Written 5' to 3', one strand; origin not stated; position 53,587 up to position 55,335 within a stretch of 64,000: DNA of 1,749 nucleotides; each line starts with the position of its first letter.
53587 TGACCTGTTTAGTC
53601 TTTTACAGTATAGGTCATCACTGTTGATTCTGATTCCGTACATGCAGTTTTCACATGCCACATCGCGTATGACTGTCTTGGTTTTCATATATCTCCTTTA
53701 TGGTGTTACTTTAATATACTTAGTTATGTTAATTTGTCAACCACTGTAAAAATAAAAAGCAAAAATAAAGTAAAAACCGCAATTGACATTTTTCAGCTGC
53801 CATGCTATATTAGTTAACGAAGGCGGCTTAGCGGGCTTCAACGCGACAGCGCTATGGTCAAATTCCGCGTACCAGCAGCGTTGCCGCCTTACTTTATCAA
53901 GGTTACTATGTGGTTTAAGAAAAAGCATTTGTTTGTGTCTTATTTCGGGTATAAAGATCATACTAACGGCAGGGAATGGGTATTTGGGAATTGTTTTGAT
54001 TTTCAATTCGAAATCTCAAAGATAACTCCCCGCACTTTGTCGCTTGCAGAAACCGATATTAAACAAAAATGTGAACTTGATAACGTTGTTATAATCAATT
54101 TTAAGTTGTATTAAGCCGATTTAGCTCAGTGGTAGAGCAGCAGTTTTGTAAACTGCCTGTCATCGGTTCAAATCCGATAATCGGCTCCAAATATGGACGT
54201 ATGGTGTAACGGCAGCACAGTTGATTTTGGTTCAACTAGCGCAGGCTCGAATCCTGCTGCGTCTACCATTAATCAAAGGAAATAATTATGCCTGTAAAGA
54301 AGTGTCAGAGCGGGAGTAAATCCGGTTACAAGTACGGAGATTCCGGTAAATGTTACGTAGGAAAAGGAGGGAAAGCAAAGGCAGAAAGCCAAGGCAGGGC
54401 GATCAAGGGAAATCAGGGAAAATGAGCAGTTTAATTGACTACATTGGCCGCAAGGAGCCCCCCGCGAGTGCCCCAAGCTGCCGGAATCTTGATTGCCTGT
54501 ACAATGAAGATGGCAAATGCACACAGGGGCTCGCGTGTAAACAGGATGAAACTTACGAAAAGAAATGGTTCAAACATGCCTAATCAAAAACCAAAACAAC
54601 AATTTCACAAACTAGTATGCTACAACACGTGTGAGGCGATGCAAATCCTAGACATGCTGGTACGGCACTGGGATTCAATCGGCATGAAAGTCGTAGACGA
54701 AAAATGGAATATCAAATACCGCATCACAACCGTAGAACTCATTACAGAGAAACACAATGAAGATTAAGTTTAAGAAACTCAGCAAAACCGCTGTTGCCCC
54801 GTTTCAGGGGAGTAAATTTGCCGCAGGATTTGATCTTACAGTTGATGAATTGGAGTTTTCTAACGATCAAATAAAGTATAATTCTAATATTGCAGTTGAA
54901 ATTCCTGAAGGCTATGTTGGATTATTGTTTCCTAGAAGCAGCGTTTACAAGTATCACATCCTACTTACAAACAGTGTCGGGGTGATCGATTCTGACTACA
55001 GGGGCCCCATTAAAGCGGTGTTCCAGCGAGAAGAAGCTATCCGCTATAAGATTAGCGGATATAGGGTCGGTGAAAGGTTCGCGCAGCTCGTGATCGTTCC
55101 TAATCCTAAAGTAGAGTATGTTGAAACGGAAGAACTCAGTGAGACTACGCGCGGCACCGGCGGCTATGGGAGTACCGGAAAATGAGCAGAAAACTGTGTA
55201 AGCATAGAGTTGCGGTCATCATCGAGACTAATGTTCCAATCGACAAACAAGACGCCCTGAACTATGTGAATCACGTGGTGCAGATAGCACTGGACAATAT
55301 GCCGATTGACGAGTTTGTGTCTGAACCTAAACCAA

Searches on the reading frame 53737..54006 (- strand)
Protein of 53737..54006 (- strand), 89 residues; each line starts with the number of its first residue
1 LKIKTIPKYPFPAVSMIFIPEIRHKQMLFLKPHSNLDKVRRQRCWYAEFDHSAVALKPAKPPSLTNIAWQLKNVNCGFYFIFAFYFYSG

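Call 58: search_protein_families(library=pfam, proteins=[window:53737-54006:-], max_evalue=1)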
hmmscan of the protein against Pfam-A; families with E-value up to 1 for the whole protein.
window:53737-54006:- (89 aa): 1 family
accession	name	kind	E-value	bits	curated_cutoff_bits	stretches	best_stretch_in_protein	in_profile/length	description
PF04786.17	Baculo_DNA_bind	-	0.11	12.4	25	1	24-81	27-83/248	ssDNA binding protein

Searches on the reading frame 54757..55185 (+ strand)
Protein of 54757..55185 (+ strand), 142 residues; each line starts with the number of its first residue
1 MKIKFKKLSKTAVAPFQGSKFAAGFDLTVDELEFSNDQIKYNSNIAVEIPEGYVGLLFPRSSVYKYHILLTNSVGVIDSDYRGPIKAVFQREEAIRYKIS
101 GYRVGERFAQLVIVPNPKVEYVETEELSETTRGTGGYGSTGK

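Call 30: search_protein_families(library=pfam, proteins=[window:54757-55185:+], max_evalue=0.01)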
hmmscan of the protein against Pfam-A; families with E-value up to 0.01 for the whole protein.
window:54757-55185:+ (142 aa): 2 families
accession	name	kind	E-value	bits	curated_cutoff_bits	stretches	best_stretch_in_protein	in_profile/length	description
PF00692.24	dUTPase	-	4.2e-20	72.3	22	1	14-141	5-129/129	dUTPase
PF22769.1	DCD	-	0.00036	21.1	27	1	46-112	86-149/153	dCTP deaminase-like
